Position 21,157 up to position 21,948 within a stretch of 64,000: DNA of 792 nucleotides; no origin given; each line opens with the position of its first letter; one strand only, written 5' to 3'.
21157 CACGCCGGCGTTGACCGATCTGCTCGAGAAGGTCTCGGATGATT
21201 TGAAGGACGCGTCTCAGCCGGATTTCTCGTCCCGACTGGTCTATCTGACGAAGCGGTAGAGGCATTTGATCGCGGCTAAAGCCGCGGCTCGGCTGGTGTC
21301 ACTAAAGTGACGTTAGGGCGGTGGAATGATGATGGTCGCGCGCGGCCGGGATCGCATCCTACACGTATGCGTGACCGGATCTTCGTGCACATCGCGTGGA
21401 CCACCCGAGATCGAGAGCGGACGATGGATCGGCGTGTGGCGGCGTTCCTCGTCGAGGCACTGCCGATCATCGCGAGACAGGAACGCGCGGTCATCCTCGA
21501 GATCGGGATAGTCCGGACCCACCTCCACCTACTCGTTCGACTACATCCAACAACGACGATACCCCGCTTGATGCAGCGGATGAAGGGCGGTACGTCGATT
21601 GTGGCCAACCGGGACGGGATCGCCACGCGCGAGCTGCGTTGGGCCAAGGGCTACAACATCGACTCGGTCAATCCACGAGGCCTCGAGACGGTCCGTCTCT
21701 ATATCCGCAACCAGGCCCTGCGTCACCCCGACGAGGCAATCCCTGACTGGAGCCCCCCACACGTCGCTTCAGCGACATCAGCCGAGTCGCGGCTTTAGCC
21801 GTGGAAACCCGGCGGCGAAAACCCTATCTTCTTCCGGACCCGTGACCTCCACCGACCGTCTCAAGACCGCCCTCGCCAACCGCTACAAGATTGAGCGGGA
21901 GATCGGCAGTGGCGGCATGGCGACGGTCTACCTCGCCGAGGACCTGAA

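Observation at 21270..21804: Solo RAYT flanked by inverted double-hairpin repeats with compensatory stem changes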

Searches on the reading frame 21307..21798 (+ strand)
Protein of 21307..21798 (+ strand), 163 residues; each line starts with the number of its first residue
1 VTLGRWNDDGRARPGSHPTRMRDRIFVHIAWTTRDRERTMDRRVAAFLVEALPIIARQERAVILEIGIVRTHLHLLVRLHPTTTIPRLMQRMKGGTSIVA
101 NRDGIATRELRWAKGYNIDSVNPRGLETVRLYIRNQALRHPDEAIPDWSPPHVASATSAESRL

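Call 4: search_protein_families(library=pfam, proteins=[window:21307-21798:+], max_evalue=0.01)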
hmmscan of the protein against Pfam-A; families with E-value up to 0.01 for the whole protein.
window:21307-21798:+ (163 aa): 1 family
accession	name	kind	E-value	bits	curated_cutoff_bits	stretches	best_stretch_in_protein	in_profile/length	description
PF01797.21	Y1_Tnp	-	2.3e-18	66.9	23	1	25-136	5-121/121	Transposase IS200 like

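Call 5: search_protein_families(library=ncbifam, proteins=[window:21307-21798:+], max_evalue=0.01)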
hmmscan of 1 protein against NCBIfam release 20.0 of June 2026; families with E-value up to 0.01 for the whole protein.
window:21307-21798:+ (163 aa): 2 families
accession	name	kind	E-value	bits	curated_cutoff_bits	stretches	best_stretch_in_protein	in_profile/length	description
NF033573.1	transpos_IS200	equivalog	7.7e-16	58.5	55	1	24-135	10-126/126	IS200/IS605 family transposase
NF047646.1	REP_Tyr_transpos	equivalog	1.5e-06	28.2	80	1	28-105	13-92/146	REP-associated tyrosine transposase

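Call 8: find_homologous_proteins(query=window:21367-21795:+)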
Query window:21367-21795:+ (143 aa): 270 proteins with E <= 0.001 among 342 candidates; the best 120 are listed.
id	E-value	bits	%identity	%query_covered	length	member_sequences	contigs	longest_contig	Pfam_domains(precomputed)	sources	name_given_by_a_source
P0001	7.4e-75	267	87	100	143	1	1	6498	PF01797.22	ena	-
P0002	3.2e-74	265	100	87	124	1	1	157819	PF01797.22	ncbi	-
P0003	5.9e-56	206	70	100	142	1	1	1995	PF01797.22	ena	-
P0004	1.8e-51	192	64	97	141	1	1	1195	PF01797.22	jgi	jgi:putative transposase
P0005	2.1e-51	191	65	100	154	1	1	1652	PF01797.22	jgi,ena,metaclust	metaclust:\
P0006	3.1e-49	184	65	100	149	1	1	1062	PF01797.22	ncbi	-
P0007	3.1e-49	184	61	97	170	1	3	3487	PF01797.22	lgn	-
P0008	1.0e-48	183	59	99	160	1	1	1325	PF01797.22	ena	-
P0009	1.2e-48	182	64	93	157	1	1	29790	PF01797.22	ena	-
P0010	9.4e-48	180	63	100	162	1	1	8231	PF01797.22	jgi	jgi:REP element-mobilizing transposase RayT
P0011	2.6e-47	178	63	98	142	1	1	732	PF01797.22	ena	-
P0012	3.0e-47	178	60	96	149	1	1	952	PF01797.22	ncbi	-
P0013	3.2e-47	178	60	100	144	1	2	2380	PF01797.22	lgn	-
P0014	5.3e-47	177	63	100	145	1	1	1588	PF01797.22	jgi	jgi:putative transposase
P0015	5.6e-47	177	62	90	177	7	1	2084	PF01797.22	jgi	jgi:REP-associated tyrosine transposase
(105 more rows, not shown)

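Call 10: find_encoding_contigs(protein=P0002, flank=10000, max_places=4)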
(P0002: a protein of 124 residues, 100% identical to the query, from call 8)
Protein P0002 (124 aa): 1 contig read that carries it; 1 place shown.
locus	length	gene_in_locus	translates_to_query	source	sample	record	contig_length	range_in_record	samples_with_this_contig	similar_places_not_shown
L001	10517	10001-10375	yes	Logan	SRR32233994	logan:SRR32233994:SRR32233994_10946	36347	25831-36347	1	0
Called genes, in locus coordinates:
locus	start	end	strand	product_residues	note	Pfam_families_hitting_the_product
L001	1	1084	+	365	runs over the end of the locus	PF27096:UvrC_M, PF02151:UVR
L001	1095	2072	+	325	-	PF01699:Na_Ca_ex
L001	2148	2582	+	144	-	-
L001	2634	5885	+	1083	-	PF02012:BNR (faint), PF15902:Sortilin-Vps10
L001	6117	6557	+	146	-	PF07963:N_methyl, PF12019:GspH (faint)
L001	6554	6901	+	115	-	PF07963:N_methyl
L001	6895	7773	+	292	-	PF07963:N_methyl (weak)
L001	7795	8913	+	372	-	-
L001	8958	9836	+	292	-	-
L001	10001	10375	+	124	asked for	PF01797:Y1_Tnp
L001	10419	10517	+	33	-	?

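Call 11: find_encoding_contigs(protein=P0001, flank=10000, max_places=4)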
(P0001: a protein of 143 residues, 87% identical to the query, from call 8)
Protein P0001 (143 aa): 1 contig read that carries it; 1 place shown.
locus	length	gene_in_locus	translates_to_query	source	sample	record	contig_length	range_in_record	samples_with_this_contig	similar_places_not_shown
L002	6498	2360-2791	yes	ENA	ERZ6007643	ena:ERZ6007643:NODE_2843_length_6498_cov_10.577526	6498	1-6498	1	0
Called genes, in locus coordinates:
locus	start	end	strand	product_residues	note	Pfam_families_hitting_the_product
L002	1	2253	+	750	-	?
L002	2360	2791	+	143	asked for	PF01797:Y1_Tnp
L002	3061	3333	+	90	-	PF02604:PhdYeFM_antitox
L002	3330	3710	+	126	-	PF01850:PIN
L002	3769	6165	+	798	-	PF00069:Pkinase, PF01636:APH (faint), PF03109:ABC1 (faint), PF07714:PK_Tyr_Ser-Thr, PF07719:TPR_2 (faint), PF13414:TPR_11 (faint), PF13431:TPR_17 (faint)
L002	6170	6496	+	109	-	?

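Call 17: find_related_loci(query=A1, collection=metagenome_contigs, flank=4000)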
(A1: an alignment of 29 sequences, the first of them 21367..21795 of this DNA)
Query A1 (143 aa) in metagenome_contigs; peptide patterns used: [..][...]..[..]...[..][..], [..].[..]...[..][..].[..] (x = any residue, [..] = any of these).
301 stretches matched a pattern; 258 encode a relative of the query (tblastn E <= 1e-3); the best 80 are kept; 80 distinct loci.
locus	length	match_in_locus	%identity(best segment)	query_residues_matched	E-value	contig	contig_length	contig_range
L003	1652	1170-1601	65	1-143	6e-58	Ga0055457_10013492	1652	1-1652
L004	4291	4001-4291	90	1-97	9e-54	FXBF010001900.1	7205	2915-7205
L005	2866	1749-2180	63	1-143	5e-53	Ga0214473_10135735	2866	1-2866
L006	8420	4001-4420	62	1-142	1e-52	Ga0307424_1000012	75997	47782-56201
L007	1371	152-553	59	1-134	3e-54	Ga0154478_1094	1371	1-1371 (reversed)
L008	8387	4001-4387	61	1-128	3e-52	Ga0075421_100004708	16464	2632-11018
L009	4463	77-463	62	1-128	3e-52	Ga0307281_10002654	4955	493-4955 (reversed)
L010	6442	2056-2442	63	1-128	2e-51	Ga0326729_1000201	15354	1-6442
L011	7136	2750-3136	60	1-128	4e-51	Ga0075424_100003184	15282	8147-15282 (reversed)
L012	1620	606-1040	56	1-143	4e-52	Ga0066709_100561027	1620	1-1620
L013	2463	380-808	60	1-143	3e-51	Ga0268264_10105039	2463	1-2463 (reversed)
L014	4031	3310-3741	61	1-143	2e-50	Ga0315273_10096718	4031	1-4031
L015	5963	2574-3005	60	1-143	5e-50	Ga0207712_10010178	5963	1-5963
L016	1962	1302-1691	62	1-129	1e-50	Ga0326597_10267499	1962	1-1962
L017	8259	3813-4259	58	1-143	1e-49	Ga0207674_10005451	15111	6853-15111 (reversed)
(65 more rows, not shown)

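Call 45: search_solved_structures(query=A1, max_evalue=1, show_alignments=3)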
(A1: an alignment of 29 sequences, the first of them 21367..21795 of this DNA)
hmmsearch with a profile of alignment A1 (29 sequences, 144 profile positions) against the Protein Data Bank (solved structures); distinct sequences matched with E-value up to 1: 8.
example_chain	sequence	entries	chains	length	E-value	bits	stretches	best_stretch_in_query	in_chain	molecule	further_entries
2xm3_A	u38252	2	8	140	3.8e-15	59.3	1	4-120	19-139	TRANSPOSASE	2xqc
2xma_A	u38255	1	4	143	4.1e-15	59.2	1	4-120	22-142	TRANSPOSASE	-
2fyx_A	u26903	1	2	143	2.1e-14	56.9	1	4-119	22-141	transposase, putative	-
2xo6_A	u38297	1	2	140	2.3e-14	56.8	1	4-120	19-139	TRANSPOSASE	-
2a6m_A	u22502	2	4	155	1.4e-13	54.3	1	7-131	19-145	ISHp608 transposase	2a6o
2vhg_A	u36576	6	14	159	1.5e-13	54.2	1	7-131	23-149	TRANSPOSASE ORFA | Putative transposase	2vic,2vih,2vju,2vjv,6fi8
2ec2_A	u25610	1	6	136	4e-12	49.5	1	7-123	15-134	136aa long hypothetical transposase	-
2f4f_A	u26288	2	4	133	4.8e-12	49.3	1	7-121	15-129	Transposase, putative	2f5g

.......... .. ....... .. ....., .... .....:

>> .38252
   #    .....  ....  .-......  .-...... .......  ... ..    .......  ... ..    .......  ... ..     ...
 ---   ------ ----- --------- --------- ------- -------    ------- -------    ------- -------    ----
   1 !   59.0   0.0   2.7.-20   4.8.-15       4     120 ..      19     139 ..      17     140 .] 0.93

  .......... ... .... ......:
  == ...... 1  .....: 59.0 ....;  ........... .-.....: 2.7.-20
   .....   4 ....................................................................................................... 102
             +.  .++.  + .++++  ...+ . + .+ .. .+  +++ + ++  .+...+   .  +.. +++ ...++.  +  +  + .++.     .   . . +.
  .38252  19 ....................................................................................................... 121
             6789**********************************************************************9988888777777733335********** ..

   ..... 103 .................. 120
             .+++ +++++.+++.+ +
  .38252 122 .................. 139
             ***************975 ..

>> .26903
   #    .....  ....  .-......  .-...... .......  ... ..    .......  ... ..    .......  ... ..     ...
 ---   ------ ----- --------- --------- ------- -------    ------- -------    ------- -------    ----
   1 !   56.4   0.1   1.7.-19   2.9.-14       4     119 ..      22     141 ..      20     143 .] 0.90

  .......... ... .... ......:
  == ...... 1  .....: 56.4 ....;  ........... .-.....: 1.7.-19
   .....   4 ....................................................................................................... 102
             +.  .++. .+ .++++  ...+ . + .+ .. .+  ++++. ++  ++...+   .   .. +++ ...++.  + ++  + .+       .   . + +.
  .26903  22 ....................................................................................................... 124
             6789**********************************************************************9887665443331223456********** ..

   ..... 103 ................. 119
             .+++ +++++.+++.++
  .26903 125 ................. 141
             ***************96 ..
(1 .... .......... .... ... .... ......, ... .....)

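Call 55: search_solved_structures(query=A1, max_evalue=10)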
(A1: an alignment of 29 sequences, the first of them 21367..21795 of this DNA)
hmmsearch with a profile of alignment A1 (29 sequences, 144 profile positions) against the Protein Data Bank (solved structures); distinct sequences matched with E-value up to 10: 8.
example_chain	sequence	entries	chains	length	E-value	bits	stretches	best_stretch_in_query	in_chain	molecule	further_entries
2xm3_A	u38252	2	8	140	3.8e-15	59.3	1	4-120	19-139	TRANSPOSASE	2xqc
2xma_A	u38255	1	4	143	4.1e-15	59.2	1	4-120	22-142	TRANSPOSASE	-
2fyx_A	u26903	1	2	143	2.1e-14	56.9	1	4-119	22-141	transposase, putative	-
2xo6_A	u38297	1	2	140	2.3e-14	56.8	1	4-120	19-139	TRANSPOSASE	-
2a6m_A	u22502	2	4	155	1.4e-13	54.3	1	7-131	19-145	ISHp608 transposase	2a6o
2vhg_A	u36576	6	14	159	1.5e-13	54.2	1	7-131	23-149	TRANSPOSASE ORFA | Putative transposase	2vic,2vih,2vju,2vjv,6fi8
2ec2_A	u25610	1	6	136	4e-12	49.5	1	7-123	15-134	136aa long hypothetical transposase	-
2f4f_A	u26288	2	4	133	4.8e-12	49.3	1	7-121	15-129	Transposase, putative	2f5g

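Call 56: search_protein_families(library=ncbifam, alignment_id=A1, max_evalue=0.01)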
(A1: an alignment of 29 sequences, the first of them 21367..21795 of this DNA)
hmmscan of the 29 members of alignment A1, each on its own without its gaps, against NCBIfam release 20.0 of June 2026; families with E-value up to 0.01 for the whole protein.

A. member 1, window:21367-21795:+ (143 aa): 2 families
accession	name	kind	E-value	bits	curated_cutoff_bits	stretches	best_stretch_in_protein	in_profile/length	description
NF033573.1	transpos_IS200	equivalog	7.1e-16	58.6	55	1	5-115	11-126/126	IS200/IS605 family transposase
NF047646.1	REP_Tyr_transpos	equivalog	1.4e-06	28.3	80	1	9-85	14-92/146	REP-associated tyrosine transposase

B. families by the number of members that match (of 29 scanned): 2 families
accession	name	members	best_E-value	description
NF033573.1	transpos_IS200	29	4.4e-22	IS200/IS605 family transposase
NF047646.1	REP_Tyr_transpos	29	2.6e-11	REP-associated tyrosine transposase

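Call 57: find_related_loci(query=A1, collection=viral_contigs, flank=2000)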
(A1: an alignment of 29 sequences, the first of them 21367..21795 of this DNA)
Query A1 (143 aa) in viral_contigs; peptide patterns used: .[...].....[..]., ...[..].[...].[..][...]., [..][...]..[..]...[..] (x = any residue, [..] = any of these).
49 stretches matched a pattern, but none encodes a relative of the query by tblastn (E <= 1e-3).

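Call 58: search_dna_similar(query=window:21367-21795:+, collection=plasmids, mode=protein, max_rows=15)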
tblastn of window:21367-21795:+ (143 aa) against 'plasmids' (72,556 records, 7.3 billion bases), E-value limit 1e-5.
No match.
